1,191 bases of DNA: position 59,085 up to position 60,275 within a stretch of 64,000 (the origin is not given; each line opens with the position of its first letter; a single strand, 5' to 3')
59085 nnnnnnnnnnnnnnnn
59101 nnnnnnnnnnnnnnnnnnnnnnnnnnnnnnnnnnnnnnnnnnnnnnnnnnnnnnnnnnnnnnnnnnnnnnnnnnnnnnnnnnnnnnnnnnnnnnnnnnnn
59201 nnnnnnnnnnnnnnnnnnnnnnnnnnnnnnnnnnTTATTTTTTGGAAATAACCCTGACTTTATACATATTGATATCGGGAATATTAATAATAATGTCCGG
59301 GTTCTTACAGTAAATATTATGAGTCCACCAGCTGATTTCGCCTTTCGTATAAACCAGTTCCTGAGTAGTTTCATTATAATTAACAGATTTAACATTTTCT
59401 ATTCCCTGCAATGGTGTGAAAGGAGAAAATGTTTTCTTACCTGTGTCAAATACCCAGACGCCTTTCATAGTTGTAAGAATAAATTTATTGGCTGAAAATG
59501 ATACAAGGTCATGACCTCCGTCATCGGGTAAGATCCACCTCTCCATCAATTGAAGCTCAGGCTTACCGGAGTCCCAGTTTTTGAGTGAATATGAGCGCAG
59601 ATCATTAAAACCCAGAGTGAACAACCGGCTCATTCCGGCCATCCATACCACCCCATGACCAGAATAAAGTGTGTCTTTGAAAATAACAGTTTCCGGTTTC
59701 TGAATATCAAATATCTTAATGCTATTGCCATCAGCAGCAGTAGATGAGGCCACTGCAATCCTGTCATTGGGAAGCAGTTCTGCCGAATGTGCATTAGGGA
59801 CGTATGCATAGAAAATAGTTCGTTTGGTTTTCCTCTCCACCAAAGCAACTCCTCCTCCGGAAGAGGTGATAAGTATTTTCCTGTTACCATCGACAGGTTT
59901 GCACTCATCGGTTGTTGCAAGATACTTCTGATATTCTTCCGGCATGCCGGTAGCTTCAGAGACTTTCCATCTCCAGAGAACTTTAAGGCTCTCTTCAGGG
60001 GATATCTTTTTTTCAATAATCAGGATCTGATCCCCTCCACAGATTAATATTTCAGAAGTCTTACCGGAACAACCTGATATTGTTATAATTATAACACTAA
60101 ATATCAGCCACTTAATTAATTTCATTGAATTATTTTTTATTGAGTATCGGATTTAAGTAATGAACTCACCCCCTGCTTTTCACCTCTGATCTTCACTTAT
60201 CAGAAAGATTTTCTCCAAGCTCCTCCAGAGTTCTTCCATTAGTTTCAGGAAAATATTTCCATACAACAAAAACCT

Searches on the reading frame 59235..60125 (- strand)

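Call 3: search_protein_families(library=pfam, proteins=[window:59235-60125:-], max_evalue=0.01)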
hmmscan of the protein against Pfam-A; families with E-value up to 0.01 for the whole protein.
window:59235-60125:- (296 aa): 1 family
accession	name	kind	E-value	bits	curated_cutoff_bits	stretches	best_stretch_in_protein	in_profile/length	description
PF20138.4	DUF6528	-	2.7e-18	66.4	23.5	1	47-292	59-309/327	Family of unknown function (DUF6528)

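Call 4: search_protein_families(library=ncbifam, proteins=[window:59235-60125:-], max_evalue=0.01)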
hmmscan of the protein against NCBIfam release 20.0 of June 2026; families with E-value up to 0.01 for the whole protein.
window:59235-60125:- (296 aa): 0 families
